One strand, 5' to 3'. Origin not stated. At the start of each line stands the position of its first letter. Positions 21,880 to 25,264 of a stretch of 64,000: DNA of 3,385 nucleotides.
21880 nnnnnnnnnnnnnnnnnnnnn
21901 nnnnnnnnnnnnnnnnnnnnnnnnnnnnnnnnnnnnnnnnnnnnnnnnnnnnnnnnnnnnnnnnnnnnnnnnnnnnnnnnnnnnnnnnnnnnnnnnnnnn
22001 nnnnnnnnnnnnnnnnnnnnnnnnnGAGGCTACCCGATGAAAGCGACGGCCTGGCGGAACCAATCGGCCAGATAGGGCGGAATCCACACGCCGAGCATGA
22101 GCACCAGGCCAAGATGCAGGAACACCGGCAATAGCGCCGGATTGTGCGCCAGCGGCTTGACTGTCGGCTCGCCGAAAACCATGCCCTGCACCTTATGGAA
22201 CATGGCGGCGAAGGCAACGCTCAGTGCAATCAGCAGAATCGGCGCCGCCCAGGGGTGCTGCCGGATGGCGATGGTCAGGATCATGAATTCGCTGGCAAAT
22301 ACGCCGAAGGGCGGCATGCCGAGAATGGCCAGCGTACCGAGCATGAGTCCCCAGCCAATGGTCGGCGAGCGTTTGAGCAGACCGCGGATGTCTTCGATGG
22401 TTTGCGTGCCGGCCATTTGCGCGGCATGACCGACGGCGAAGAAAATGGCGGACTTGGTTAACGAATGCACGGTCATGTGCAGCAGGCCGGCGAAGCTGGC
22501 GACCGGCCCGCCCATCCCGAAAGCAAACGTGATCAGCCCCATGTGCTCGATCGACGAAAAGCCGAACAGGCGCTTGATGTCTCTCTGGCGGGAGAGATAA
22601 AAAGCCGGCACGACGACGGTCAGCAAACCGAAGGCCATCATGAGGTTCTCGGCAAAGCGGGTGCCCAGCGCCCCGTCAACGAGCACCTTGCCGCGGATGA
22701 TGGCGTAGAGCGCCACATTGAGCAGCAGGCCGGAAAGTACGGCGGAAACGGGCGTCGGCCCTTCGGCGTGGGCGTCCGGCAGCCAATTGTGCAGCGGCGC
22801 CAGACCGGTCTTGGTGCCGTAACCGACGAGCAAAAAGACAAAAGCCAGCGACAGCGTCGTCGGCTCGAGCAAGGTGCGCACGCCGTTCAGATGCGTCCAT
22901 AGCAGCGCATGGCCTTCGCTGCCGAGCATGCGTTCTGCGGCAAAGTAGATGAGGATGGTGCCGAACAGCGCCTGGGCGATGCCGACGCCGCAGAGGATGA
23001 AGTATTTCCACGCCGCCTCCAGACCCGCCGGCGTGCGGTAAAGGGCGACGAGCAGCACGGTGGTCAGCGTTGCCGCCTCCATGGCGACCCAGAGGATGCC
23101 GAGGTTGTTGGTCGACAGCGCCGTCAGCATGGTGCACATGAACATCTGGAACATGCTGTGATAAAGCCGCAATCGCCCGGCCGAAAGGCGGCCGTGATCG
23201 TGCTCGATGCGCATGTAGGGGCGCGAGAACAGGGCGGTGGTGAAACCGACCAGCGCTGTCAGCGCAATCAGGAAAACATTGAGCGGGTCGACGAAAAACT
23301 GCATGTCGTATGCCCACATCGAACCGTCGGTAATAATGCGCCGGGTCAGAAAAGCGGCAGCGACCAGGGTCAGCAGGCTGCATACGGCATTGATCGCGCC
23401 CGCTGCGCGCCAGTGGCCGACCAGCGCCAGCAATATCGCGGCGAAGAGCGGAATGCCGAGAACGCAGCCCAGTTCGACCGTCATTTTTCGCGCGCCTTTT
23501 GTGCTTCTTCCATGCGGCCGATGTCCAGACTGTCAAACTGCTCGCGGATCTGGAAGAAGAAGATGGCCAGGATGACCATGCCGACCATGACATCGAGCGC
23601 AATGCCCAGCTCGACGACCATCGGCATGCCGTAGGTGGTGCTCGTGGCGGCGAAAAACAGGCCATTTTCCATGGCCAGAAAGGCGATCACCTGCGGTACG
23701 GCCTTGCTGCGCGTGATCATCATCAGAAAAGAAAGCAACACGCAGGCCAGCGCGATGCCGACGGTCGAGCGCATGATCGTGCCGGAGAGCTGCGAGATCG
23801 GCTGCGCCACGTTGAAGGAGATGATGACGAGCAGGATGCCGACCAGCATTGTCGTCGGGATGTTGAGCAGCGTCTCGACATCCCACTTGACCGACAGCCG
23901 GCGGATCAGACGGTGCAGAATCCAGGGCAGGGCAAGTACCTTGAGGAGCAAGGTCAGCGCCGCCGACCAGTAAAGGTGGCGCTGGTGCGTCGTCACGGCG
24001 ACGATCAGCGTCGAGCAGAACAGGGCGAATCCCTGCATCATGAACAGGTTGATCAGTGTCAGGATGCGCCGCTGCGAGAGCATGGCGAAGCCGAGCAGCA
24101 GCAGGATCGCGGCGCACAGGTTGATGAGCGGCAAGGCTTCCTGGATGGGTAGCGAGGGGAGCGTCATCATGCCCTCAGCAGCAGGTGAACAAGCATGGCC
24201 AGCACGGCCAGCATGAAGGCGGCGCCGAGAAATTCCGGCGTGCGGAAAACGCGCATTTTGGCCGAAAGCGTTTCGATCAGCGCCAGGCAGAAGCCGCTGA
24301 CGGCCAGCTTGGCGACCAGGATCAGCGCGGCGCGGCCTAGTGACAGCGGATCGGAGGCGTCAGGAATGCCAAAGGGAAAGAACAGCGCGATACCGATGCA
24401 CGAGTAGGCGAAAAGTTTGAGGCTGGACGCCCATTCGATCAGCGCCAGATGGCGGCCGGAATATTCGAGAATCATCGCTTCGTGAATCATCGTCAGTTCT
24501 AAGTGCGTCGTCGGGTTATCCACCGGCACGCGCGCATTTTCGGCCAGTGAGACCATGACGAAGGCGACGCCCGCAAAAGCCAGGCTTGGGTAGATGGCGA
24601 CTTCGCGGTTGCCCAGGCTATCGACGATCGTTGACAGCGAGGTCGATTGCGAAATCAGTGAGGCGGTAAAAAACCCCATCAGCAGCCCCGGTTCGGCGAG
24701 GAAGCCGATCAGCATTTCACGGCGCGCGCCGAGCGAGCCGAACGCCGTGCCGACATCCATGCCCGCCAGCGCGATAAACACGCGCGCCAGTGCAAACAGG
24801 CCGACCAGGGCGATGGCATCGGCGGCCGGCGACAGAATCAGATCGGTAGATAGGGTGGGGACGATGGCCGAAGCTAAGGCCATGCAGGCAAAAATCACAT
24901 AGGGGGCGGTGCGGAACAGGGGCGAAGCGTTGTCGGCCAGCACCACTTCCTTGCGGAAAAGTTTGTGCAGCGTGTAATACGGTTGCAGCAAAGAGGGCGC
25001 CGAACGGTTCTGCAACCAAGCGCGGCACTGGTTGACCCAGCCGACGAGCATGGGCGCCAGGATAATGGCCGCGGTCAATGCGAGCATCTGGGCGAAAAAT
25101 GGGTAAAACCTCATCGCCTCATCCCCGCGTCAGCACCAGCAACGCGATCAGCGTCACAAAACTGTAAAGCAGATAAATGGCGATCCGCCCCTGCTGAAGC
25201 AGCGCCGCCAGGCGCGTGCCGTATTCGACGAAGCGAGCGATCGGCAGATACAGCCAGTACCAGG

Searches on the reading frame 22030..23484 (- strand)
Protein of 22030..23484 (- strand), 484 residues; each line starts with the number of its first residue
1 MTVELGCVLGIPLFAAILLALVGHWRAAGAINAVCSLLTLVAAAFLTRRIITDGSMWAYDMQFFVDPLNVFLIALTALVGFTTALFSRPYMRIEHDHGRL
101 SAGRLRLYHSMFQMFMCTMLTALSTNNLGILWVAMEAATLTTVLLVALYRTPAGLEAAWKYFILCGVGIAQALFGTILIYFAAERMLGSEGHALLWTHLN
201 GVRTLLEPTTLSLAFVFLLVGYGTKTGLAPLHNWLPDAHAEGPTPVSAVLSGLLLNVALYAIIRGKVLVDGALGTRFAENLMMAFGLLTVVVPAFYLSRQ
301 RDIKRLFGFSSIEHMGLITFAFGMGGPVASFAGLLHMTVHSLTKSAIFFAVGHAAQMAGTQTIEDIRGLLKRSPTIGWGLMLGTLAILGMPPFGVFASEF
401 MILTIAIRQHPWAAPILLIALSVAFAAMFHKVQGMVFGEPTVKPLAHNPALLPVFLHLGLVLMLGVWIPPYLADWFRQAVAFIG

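Call 4: search_protein_families(library=pfam, proteins=[window:22030-23484:-])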
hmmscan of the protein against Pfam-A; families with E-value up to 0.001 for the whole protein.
window:22030-23484:- (484 aa): 2 families
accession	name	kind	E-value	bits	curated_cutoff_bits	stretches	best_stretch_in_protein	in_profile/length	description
PF00361.26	Proton_antipo_M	-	5.3e-52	177.3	21.5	1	126-417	2-286/294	NADH:quinone oxidoreductase/Mrp antiporter, TM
PF00662.26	Proton_antipo_N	-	0.00029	21.1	24.5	1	58-97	8-45/51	NADH-Ubiquinone oxidoreductase (complex I), chain 5 N-terminus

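Call 7: search_protein_families(library=ncbifam, proteins=[window:22030-23484:-])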
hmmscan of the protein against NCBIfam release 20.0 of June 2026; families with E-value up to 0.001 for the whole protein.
window:22030-23484:- (484 aa): 72 families (the best 25 are shown)
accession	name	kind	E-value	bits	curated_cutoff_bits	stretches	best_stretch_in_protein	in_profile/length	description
NF005045.0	PRK06458.1-5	equivalog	1.4e-250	832.3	543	1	5-483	4-482/484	hydrogenase 4 subunit F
NF005043.0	PRK06458.1-3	equivalog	3.6e-180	600.1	533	1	7-481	11-480/483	hydrogenase 4 subunit F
NF005044.0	PRK06458.1-4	equivalog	1.6e-124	416.7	610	1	9-482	11-493/531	hydrogenase 4 subunit F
NF005041.0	PRK06458.1-1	equivalog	7e-99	332.2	951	1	32-441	39-449/526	hydrogenase 4 subunit F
NF006427.0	PRK08676.1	equivalog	1.8e-87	294.3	511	1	19-483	14-483/486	hydrogenase membrane subunit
NF005042.0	PRK06458.1-2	equivalog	4.3e-67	227.1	437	1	36-443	33-409/439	hydrogenase 4 subunit F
NF006241.0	PRK08377.1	equivalog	3.8e-54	184.5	645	1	56-471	67-465/494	NADH dehydrogenase subunit N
TIGR01972.1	NDH_I_M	subfamily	1.7e-50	172.1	263.8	1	61-480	72-479/486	NADH-quinone oxidoreductase subunit M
NF005086.0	PRK06521.1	equivalog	7.9e-50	170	667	1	25-428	39-445/669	hydrogenase 4 subunit B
NF005097.0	PRK06525.1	equivalog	4.9e-47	160.7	430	1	11-462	11-463/480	hydrogenase 4 subunit D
NF009305.0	PRK12662.1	equivalog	1.2e-44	152.9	700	1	11-458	12-460/492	putative monovalent cation/H+ antiporter subunit D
NF006418.0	PRK08667.1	equivalog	3.3e-44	151.5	794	1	34-427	43-429/644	hydrogenase membrane subunit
TIGR01770.1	NDH_I_N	subfamily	6e-44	150.8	332.6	1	32-432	36-427/472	NADH-quinone oxidoreductase subunit NuoN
NF006419.0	PRK08668.1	equivalog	4.9e-43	147.8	617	1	4-450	3-447/613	NADH dehydrogenase subunit M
NF005818.0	PRK07691.1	equivalog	1.1e-39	136.8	586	1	10-446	11-443/496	Na+/H+ antiporter subunit D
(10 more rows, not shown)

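Call 30: search_solved_structures(query=window:22030-23484:-, show_alignments=2, max_evalue=1e-20)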
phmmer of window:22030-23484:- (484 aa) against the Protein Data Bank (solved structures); distinct sequences matched with E-value up to 1e-20: 12.
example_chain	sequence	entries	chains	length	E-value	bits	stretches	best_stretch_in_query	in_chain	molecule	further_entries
6u8y_H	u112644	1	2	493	4.6e-36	128.3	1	64-471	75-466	NADH dehydrogenase subunit N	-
6cfw_H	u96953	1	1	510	2.4e-27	99.6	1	63-466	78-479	Monovalent cation/H+ antiporter subunit D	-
6u8y_X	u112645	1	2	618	1.9e-22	83.5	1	117-466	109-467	NADH dehydrogenase subunit M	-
6hum_F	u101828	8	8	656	2e-22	83.4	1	61-426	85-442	NADH dehydrogenase subunit 5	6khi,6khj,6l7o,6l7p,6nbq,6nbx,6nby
7wff_F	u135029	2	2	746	3.9e-22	82.4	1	55-425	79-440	NAD(P)H-quinone oxidoreductase subunit 5, chloroplastic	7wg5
9ti4_l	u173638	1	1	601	3.4e-21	79.3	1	105-452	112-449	NADH-ubiquinone oxidoreductase chain 5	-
9cwt_l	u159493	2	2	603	3.5e-21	79.3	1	105-452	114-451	NADH-ubiquinone oxidoreductase chain 5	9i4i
5lnk_L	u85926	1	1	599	3.6e-21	79.2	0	105-442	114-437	Mitochondrial complex I, ND5 subunit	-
6q9b_D5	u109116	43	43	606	3.7e-21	79.2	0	105-442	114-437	NADH-ubiquinone oxidoreductase chain 5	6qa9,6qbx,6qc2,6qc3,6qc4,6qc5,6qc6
6hum_D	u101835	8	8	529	4.3e-21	79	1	212-425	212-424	NAD(P)H-quinone oxidoreductase chain 4 1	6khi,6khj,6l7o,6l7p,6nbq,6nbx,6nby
5xtc_l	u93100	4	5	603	5.5e-21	78.6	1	105-452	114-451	NADH-ubiquinone oxidoreductase chain 5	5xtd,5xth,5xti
4he8_L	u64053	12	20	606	6.3e-21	78.4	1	6-473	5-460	NADH-quinone oxidoreductase subunit 12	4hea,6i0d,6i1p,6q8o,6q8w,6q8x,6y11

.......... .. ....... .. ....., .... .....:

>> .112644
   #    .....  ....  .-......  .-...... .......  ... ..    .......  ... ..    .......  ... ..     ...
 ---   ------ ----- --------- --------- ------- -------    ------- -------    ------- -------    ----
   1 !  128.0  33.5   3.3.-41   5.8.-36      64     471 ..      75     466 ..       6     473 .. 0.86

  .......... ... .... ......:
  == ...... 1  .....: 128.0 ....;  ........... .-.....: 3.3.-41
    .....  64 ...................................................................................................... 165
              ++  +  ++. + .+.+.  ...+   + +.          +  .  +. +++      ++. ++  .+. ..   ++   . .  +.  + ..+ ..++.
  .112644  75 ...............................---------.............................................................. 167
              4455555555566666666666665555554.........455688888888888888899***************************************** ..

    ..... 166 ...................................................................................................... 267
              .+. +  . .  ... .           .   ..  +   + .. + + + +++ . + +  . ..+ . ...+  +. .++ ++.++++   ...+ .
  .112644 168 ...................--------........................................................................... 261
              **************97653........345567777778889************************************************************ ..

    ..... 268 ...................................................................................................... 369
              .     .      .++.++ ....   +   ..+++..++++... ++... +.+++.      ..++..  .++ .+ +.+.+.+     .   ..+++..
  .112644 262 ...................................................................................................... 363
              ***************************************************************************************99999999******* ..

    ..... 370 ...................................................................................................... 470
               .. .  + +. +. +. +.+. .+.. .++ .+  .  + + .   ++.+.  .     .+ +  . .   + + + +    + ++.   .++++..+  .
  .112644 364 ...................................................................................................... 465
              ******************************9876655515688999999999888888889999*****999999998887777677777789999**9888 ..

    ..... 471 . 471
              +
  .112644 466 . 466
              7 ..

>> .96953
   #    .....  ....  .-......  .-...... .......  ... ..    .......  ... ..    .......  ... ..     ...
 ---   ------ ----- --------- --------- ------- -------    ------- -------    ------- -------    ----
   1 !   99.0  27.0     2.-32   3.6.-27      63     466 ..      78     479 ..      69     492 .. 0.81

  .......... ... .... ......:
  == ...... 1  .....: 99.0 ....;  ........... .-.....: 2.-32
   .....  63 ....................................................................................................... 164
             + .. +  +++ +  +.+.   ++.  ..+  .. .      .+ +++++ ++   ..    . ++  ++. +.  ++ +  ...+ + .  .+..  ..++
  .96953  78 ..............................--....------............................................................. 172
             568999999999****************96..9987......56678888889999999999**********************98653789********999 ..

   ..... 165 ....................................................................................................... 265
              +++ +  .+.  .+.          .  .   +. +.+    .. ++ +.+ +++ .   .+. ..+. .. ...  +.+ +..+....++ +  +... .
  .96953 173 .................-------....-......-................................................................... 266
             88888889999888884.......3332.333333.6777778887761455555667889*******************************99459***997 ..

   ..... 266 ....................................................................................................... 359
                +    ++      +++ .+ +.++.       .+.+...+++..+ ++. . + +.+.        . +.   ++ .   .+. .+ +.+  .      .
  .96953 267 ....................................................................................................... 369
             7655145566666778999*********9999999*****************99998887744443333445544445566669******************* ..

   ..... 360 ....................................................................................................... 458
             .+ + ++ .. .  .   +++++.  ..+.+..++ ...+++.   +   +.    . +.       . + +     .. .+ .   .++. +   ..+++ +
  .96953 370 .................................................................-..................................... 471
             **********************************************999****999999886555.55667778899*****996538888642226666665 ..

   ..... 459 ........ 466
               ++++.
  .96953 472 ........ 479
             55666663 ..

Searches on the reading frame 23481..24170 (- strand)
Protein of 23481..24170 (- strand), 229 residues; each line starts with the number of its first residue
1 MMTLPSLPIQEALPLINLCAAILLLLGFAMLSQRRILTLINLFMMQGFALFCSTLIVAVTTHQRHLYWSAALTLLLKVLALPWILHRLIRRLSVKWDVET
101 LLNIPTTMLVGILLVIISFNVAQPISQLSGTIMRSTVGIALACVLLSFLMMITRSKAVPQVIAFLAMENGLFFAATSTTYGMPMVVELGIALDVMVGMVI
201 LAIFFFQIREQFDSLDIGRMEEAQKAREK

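Call 4: search_protein_families(library=pfam, proteins=[window:23481-24170:-])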
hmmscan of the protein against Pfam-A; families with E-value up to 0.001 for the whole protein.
window:23481-24170:- (229 aa): 0 families

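Call 7: search_protein_families(library=ncbifam, proteins=[window:23481-24170:-])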
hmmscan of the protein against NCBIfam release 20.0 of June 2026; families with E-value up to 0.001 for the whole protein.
window:23481-24170:- (229 aa): 1 family
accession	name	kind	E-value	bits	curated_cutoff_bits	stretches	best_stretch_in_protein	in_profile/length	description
NF008556.0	PRK11492.1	equivalog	3.1e-23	82.8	136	1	15-220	6-211/216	hydrogenase 4 membrane subunit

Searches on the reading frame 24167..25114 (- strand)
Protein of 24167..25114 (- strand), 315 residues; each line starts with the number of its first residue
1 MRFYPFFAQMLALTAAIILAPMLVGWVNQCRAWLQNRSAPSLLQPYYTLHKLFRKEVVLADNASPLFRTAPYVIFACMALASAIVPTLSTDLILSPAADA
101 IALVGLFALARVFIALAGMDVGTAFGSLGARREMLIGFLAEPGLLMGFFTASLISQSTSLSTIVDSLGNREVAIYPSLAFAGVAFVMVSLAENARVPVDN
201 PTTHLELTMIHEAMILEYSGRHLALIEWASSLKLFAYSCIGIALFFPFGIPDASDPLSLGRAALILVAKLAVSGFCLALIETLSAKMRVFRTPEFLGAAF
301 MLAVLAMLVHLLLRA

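Call 4: search_protein_families(library=pfam, proteins=[window:24167-25114:-])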
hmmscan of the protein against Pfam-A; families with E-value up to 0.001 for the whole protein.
window:24167-25114:- (315 aa): 1 family
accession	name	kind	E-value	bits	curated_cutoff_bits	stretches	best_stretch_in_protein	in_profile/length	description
PF00146.26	NADHdh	-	8.1e-37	127.6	27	1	11-309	6-295/298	NADH dehydrogenase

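Call 7: search_protein_families(library=ncbifam, proteins=[window:24167-25114:-])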
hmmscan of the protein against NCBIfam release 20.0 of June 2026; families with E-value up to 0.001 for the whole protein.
window:24167-25114:- (315 aa): 3 families
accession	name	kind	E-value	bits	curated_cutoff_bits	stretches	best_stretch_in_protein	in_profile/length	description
NF004741.0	PRK06076.1-2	equivalog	8.9e-14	51.4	305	1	8-309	25-328/337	NADH-quinone oxidoreductase subunit NuoH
NF004740.0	PRK06076.1-1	equivalog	6.1e-07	29.3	399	1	12-247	21-258/325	NADH-quinone oxidoreductase subunit NuoH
NF004744.0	PRK06076.1-5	equivalog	9.1e-06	25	542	1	22-245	46-276/372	NADH-quinone oxidoreductase subunit NuoH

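Call 31: search_solved_structures(query=window:24167-25114:-, show_alignments=2, max_evalue=0.00001)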
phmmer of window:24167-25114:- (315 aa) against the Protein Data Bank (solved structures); distinct sequences matched with E-value up to 0.00001: 4.
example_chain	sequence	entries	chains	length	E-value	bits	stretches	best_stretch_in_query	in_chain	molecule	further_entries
7z0s_D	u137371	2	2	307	8.4e-38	133.9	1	11-308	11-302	Formate hydrogenlyase subunit 4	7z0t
6cfw_M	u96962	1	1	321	8.5e-19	71.5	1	22-255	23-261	Mbh13 NADH dehydrogenase subunit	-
7ar9_H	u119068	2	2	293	2.6e-06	30.5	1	37-224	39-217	ND1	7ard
7wff_A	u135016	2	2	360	3.4e-06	30.1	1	7-244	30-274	NAD(P)H-quinone oxidoreductase subunit 1, chloroplastic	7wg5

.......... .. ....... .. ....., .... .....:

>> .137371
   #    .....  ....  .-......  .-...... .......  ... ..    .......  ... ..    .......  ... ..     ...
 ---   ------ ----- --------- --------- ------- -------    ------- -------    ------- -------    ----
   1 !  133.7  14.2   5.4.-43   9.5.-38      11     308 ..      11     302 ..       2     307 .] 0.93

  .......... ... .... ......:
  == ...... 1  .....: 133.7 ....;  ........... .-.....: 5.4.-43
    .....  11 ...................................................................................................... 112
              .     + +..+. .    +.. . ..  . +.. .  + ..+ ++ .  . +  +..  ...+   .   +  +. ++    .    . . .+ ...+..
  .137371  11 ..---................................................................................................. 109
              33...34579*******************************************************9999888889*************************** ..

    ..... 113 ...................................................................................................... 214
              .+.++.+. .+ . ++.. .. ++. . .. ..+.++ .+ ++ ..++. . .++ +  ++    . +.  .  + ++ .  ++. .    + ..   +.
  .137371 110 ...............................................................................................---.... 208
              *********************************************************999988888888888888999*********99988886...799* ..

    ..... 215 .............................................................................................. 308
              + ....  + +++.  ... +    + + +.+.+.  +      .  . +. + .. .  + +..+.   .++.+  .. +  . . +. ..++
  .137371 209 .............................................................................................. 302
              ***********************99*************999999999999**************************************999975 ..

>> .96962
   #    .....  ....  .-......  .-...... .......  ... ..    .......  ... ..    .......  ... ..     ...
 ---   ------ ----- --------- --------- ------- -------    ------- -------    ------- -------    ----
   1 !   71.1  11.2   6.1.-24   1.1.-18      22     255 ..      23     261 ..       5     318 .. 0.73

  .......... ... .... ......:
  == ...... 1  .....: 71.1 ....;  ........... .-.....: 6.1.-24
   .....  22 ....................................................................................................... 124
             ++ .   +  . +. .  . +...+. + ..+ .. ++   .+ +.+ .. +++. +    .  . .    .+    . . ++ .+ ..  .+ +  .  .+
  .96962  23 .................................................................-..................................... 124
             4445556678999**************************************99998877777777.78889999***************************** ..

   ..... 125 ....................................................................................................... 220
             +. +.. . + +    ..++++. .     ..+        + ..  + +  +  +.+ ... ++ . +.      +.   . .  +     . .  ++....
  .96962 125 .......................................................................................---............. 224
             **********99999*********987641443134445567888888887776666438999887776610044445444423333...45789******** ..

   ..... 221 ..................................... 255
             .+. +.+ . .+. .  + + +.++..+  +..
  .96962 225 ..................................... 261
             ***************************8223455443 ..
